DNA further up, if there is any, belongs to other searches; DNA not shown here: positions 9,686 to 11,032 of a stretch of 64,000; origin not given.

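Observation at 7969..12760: Translationally coupled GT2 (QxxRW) – GH26 lipoprotein – GT39-like operon: a candidate uncharacterised beta-glycan exopolysaccharide system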

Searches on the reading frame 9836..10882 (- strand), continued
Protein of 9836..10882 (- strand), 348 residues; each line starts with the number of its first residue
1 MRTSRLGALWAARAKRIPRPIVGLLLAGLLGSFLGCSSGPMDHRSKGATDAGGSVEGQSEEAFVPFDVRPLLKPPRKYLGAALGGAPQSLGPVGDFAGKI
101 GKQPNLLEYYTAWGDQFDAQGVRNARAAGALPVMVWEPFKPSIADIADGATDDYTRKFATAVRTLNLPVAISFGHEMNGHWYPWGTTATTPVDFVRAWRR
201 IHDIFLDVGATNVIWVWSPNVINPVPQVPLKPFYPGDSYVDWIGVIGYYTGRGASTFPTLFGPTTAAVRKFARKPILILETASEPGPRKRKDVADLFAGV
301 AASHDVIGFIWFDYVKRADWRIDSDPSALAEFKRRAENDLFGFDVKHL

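Call 20: search_solved_structures(query=A1, max_evalue=0.01, show_alignments=2)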
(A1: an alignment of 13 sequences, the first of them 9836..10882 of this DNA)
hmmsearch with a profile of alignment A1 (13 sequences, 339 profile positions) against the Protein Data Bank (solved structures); distinct sequences matched with E-value up to 0.01: 42.
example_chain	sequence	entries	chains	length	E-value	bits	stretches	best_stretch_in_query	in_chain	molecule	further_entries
2bv9_A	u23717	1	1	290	7.4e-45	156.6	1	76-327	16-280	ENDOGLUCANASE H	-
2v3g_A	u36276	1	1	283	1.1e-44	156.1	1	76-327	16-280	ENDOGLUCANASE H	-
2bvd_A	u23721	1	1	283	1.3e-44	155.9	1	76-327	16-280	ENDOGLUCANASE H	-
2vi0_A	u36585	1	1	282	3e-44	154.7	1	76-327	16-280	Endoglucanase H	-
2cip_A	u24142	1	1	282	6.9e-44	153.5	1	76-327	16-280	ENDOGLUCANASE H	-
2cit_A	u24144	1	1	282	1.6e-43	152.2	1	76-327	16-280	ENDOGLUCANASE H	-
8xvj_R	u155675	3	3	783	1.7e-43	152.2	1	76-335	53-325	Endoglucanase H,Endothelin-1 receptor,Soluble cytochrome b562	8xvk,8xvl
6zpl_C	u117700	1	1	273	2.4e-43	151.7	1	76-326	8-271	Endoglucanase H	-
7xp4_R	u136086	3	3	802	9.9e-43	149.7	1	76-328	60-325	Endoglucanase H,Taste receptor type 2 member 46,Endoglucanase H,Taste receptor type 2 memb | Endoglucanase H,Taste receptor type 2 member 46,Bitter taste recept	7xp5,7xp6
8xvi_R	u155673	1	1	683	1.1e-42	149.5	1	76-327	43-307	Endoglucanase H,Endothelin-1 receptor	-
6hf2_A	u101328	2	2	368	2.6e-12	49.6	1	153-252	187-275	Glycosyl hydrolase family 26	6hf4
6q75_A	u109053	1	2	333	5.2e-12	48.6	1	146-251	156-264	GH26A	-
2whk_A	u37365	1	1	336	1.3e-10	44.1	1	138-243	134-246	MANNAN ENDO-1,4-BETA-MANNOSIDASE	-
2qha_A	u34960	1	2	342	1.5e-10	43.8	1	138-243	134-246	Beta-1,4-mannanase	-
3cbw_A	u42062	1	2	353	2.8e-10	42.9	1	152-243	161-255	YdhT protein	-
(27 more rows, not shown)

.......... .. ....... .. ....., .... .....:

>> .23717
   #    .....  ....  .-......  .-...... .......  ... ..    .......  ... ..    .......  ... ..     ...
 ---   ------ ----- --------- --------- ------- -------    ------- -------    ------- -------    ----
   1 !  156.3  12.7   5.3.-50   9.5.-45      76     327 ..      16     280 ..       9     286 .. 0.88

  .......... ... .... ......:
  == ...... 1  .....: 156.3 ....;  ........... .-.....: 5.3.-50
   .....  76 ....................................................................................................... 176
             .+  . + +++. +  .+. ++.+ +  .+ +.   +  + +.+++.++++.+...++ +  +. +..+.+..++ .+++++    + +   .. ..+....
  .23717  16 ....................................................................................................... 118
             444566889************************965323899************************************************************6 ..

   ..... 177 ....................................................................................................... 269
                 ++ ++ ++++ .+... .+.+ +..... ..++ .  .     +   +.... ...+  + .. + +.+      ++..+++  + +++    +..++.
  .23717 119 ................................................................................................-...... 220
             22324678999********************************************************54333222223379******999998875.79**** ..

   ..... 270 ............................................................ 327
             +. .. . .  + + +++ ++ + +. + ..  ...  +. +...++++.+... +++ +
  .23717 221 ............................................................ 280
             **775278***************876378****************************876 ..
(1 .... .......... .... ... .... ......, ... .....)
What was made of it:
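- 9836..10882 (-): GH26 lipoprotein of the CtLic26A-like (lichenase) subgroup; intact. Cys36 of the lipobox is at 10775-10777. The catalytic Glu176 is at 10355-10357 and Glu280 at 10043-10045. The profile search against the PDB gives CtLic26A at 156 bits over the full domain and mannanases at 30-50 bits (call 20).
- On Glycoside hydrolase family 26: The profile matches 42 PDB sequences (call 20), nearly all GH26 enzymes.
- On GH26 beta-mannanase subgroup: The lichenase CtLic26A scores 156 bits over the full domain (call 20).
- Closest known: Mixed-linkage beta-glucan synthases: rhizobial BgsBA and Romboutsia RiGT2. Same: A lichenase-type hydrolase would fit such a product (call 20).
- Closest known: Clostridium thermocellum CtLic26A. 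Same: The HE(M/A)NGxWYPW and (E)T/F-A-S catalytic motifs and the C-terminal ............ region are shared (call 20).
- PDB entries for the best GH26 match are named 'Endoglucanase H' (call 20). CtLic26A matches 156 bits over about 250 residues, including the C-terminal K..DWR region (call 20).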

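Call 31: list_cluster_members(proteins=[P0001, P0121, P0241])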
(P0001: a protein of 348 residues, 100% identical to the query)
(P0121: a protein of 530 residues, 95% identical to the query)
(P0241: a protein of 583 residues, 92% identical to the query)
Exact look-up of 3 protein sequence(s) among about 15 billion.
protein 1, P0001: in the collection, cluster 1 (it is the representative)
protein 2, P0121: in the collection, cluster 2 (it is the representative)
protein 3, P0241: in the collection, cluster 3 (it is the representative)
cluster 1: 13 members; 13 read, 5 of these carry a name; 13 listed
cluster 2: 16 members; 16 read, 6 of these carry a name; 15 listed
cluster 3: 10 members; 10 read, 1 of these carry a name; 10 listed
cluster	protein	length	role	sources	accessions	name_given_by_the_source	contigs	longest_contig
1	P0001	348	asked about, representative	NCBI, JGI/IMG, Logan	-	mannan endo-1,4-beta-mannosidase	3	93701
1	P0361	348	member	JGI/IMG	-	Glycosyl hydrolase family 26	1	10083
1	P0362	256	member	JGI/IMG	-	mannan endo-1,4-beta-mannosidase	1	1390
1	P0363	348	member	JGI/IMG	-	mannan endo-1,4-beta-mannosidase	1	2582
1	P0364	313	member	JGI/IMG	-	mannan endo-1,4-beta-mannosidase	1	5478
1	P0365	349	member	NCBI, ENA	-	-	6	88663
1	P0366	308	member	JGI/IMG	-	-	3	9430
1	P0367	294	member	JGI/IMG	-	-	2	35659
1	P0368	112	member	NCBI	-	-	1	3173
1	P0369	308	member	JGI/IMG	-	-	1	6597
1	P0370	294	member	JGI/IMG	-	-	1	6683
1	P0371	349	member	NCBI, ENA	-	-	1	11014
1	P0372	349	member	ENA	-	-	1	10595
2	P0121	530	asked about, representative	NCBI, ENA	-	-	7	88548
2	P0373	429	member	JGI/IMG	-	hypothetical protein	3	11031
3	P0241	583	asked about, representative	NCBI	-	-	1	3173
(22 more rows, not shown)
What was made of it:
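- At least 7 contigs encode the 429-aa truncated form (call 31).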

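Call 39: search_protein_families(library=ncbifam, proteins=[L005:15587-16348:+, L005:16357-16884:+, L005:14250-15590:+, L005:12675-14216:+, L005:11005-12678:+, L005:6873-8081:-, L005:16919-17809:-, L005:8472-10004:+], max_evalue=0.001)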
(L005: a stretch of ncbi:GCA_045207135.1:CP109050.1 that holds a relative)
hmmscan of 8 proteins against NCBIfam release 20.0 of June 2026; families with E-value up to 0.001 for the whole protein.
L005:15587-16348:+ (253 aa): 10 families
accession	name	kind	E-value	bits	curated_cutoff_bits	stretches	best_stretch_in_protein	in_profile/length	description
TIGR04182.1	glyco_TIGR04182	equivalog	2.9e-15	56.4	325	1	12-229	2-199/293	S-layer glycoprotein N-glycosyltransferase AglJ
NF041391.1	DPhHxTase_Halo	equivalog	3.6e-11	42.4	375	1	38-226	22-188/213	dolichyl-phosphate hexose transferase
TIGR03469.1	HpnB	hypoth_equivalog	1.2e-09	37.6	379.25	1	7-131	43-168/386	hopene-associated glycosyltransferase HpnB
NF058614.1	PPMAGASynPpgS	equivalog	9.5e-09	35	370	1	12-178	2-156/226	polyprenyl-phospho-N-acetylgalactosaminyl synthase PpgS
TIGR03937.1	PgaC_IcaA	equivalog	3.9e-07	29.4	422.3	1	11-117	46-144/407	poly-beta-1,6-N-acetyl-D-glucosamine synthase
NF007986.1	PRK10714.1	equivalog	4.6e-07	29.1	529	1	12-235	8-214/316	undecaprenyl-phosphate 4-deoxy-4-formamido-L-arabinose transferase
NF047588.1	GlcsyltransPgfSStrep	equivalog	8.6e-05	21.9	500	1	12-187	3-167/308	glycosyltransferase PgfS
TIGR04283.1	glyco_like_mftF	equivalog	0.00032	20.4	182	1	13-63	2-52/221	TIGR04283 family arsenosugar biosynthesis glycosyltransferase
NF007482.0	PRK10073.1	equivalog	0.00053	19.1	423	1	12-110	8-97/334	glycosyltransferase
NF045692.1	OglycostaseCruG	equivalog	0.00067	18.7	600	1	12-132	43-161/386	2'-O-glycosyltransferase CruG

L005:16357-16884:+ (175 aa): 0 families

L005:14250-15590:+ (446 aa): 7 families
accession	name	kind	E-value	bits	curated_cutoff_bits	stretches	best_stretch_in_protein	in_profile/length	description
TIGR03026.1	NDP-sugDHase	subfamily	1.3e-129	432.6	189.8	1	1-408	1-413/413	nucleotide sugar dehydrogenase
NF047673.2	TeichurnBiosyTuaD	equivalog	1.9e-115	386.5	700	1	2-431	3-435/439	UDP-glucose 6-dehydrogenase TuaD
NF041297.1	UDPGDh_AglM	equivalog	1.9e-110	369.7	670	1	1-410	1-417/429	UDP-glucose 6-dehydrogenase AglM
NF040825.1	UDPMaNacDH_Arch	equivalog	3e-47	161.4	750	1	1-427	1-415/418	UDP-N-acetyl-D-mannosamine dehydrogenase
NF008286.0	PRK11064.1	equivalog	2.5e-43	148.2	459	1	3-395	6-408/420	UDP-N-acetyl-D-mannosamine dehydrogenase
NF011631.0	PRK15057.1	equivalog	1.8e-36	126.1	757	1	1-349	1-338/388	UDP-glucose 6-dehydrogenase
NF011729.0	PRK15182.1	equivalog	2.5e-08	33.1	592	1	2-358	8-366/425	Vi polysaccharide biosynthesis UDP-N-acetylglucosamine C-6 dehydrogenase TviB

L005:12675-14216:+ (513 aa): 2 families
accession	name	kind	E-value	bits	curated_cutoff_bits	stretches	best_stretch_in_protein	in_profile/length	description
NF052499.1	MnslTaseMT1671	equivalog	6.6e-32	110.6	900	1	24-412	18-405/523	mannosyltransferase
TIGR03663.1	TIGR03663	subfamily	0.00011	21.4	126.25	1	93-221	56-186/435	flippase activity-associated protein Agl23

L005:11005-12678:+ (557 aa): 0 families

L005:6873-8081:- (402 aa): 1 family
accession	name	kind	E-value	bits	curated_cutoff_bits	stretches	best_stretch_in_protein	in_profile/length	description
NF049898.1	RhamgalacuronBT4146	equivalog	0.00012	20.9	500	1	44-89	1-47/445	rhamnogalacturonidase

L005:16919-17809:- (296 aa): 1 family
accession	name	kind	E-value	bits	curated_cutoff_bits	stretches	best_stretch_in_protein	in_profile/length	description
NF038083.1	CU044_5270_fam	subfamily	0.00015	21.7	100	1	32-97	6-75/284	CU044_5270 family protein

L005:8472-10004:+ (510 aa): 10 families
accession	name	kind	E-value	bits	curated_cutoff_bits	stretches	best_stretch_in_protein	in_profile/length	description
TIGR03030.1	CelA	equivalog_domain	9.8e-47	159.4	699.1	1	42-387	80-446/714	UDP-forming cellulose synthase catalytic subunit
NF008558.0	PRK11498.1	equivalog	8.9e-34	116.5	992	1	92-409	271-591/872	UDP-forming cellulose synthase catalytic subunit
TIGR03472.1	HpnI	equivalog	3.4e-12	45.9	310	1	90-320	37-271/373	bacteriohopanetetrol glucosamine biosynthesis glycosyltransferase HpnI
TIGR03937.1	PgaC_IcaA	equivalog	7.3e-11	41.7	422.3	1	89-377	40-326/407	poly-beta-1,6-N-acetyl-D-glucosamine synthase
TIGR04242.1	nodulat_NodC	equivalog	8.1e-11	41.5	550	1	92-319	46-282/395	chitooligosaccharide synthase NodC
TIGR03965.1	mycofact_glyco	equivalog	2.5e-06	26.6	280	1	168-326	147-305/467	mycofactocin biosynthesis glycosyltransferase MftF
NF041875.1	EPS_EpsD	equivalog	2.8e-06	27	370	1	135-400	38-304/325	exopolysaccharide biosynthesis glycosyltransferase EpsD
NF045692.1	OglycostaseCruG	equivalog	6.9e-06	25.2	600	1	158-273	108-225/386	2'-O-glycosyltransferase CruG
NF003958.0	PRK05454.2-1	equivalog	0.00016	20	419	0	161-212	187-240/704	glucans biosynthesis glucosyltransferase MdoH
NF003959.0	PRK05454.2-2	equivalog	0.00021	19.8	550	0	156-227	165-234/599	glucans biosynthesis glucosyltransferase MdoH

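Call 40: search_protein_families(library=pfam, proteins=[L005:15587-16348:+, L005:16357-16884:+, L005:12675-14216:+, L005:11005-12678:+, L005:6873-8081:-, L005:16919-17809:-], max_evalue=0.001)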
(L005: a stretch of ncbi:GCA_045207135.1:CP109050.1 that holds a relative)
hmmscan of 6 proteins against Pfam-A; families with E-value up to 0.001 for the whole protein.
L005:15587-16348:+ (253 aa): 1 family
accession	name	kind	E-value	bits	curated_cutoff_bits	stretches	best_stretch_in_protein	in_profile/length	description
PF00535.33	Glycos_transf_2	-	1.5e-27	97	23.3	1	13-178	1-158/168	Glycosyl transferase family 2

L005:16357-16884:+ (175 aa): 1 family
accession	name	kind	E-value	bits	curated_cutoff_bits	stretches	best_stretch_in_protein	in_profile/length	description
PF04138.20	GtrA_DPMS_TM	-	3.9e-23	82.3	26.1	1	21-144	1-117/117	GtrA/DPMS, transmembrane domain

L005:12675-14216:+ (513 aa): 1 family
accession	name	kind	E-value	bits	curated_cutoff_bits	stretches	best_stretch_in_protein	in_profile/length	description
PF13231.12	PMT_2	-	2.5e-13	51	26.1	1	96-245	10-158/160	Dolichyl-phosphate-mannose-protein mannosyltransferase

L005:11005-12678:+ (557 aa): 0 families

L005:6873-8081:- (402 aa): 2 families
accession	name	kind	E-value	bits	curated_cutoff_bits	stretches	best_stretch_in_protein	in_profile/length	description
PF12708.12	Pect-lyase_RHGA_epim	-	1e-14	55.3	27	1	41-99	1-62/213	Rhamnogalacturonase A/epimerase, pectate lyase-like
PF13229.12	Beta_helix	-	4.8e-05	23.5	25.9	1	221-301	1-80/158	Right handed beta helix region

L005:16919-17809:- (296 aa): 0 families

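Call 51: search_dna_similar(query=window:9836-10882:-, collection=plasmids, mode=protein, max_rows=12, max_evalue=1e-20)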
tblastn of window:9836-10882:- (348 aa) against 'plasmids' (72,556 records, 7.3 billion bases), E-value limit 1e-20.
Records with a match: 8; places in all: 10; records where one place covers at least 80% of the query: 1.
Best place of each record, by identity: <60% 8.
By first word of the organism name: Pseudarthrobacter 2; Deinococcus 2; Arthrobacter 1; Curtobacterium 1; Halococcus 1; Paenarthrobacter 1.
By predicted mobility (MOB-suite, as given by PLSDB): non-mobilizable 7; mobilizable 1.
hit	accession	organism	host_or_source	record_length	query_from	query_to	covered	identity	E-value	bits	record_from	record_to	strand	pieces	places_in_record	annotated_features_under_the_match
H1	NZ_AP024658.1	Arthrobacter sp. NicSoilB11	-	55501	79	334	74%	35.5%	7e-35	142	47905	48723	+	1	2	glycosyl hydrolase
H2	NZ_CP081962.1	Curtobacterium sp. TC1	Medicago sativa,cell culture,seed ...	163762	64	348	82%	30.2%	3e-32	134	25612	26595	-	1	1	glycosyl hydrolase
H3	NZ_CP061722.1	Pseudarthrobacter sp. BIM B-2242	cell culture,paddy soil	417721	85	332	71%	34.3%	1e-34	142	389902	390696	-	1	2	glycosyl hydrolase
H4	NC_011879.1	Pseudarthrobacter chlorophenolicus A6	-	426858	100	332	67%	36.4%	1e-32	135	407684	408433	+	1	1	glycosyl hydrolase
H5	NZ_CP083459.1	Deinococcus taeanensis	whole organism,coastal dune soil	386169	88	334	71%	30.1%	3e-25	114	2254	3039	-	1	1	glycosyl hydrolase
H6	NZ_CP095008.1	Halococcus dombrowskii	Direct from delivered sample,Rock salt ...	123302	80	322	70%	30.3%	1e-22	106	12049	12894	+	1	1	glycosyl hydrolase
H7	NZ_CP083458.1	Deinococcus taeanensis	whole organism,coastal dune soil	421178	79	338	75%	28.1%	2e-21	102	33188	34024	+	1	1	glycosyl hydrolase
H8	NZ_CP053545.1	Paenarthrobacter sp. YJN-5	cell culture,soil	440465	100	310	61%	33.5%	7e-24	110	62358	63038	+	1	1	glycosyl hydrolase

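Call 52: get_annotated_region(hit=H1, flank=8000)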
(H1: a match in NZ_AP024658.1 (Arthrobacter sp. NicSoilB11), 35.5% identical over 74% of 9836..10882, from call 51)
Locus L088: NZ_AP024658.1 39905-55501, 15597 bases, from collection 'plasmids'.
description: Arthrobacter sp. NicSoilB11 plasmid NicSoilB11-1, complete sequence
organism: Arthrobacter sp. NicSoilB11 (NCBI taxid 2830999)
taxonomy: Bacteria; Actinomycetota; Actinomycetes; Micrococcales; Micrococcaceae; Arthrobacter; Arthrobacter sp. NicSoilB11
host: -; source: -; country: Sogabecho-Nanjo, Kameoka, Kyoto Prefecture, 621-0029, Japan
typing (MOB-suite, as given by PLSDB): non-mobilizable
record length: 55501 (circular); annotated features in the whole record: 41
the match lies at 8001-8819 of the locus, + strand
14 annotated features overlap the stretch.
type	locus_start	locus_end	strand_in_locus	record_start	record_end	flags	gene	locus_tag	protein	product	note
CDS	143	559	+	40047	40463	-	-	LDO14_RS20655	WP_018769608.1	thioesterase family protein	-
CDS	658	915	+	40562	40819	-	-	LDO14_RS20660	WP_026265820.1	membrane protein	-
CDS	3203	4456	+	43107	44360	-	-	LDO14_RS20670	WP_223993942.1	McrC family protein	-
CDS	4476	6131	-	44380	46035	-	-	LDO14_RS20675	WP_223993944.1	PAS domain-containing sensor histidine kinase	-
CDS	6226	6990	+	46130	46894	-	-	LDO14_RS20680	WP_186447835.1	response regulator transcription factor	GO:0000160 - phosphorelay signal transduction system [Evidence IEA]; GO:0006355 - regulation of DNA-templated ...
CDS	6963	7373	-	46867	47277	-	-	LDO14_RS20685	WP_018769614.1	Hpt domain-containing protein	GO:0000160 - phosphorelay signal transduction system [Evidence IEA]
CDS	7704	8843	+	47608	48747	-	-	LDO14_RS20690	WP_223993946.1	glycosyl hydrolase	-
CDS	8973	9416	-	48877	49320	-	-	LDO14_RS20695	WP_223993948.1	very short patch repair endonuclease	-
CDS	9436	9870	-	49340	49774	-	-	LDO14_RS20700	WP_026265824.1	pyridoxamine 5'-phosphate oxidase family protein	-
CDS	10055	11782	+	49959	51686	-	-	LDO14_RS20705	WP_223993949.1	hypothetical protein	-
CDS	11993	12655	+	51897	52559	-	-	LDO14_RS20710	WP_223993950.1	DUF6318 family protein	-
CDS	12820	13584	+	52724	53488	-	-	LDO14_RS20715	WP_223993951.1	hypothetical protein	-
CDS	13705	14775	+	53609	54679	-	-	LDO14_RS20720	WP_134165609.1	alkene reductase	-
CDS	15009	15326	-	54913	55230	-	-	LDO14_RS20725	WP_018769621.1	hypothetical protein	-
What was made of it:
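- Tried and rejected: One context was inspected and was uninformative (calls 51, 52).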
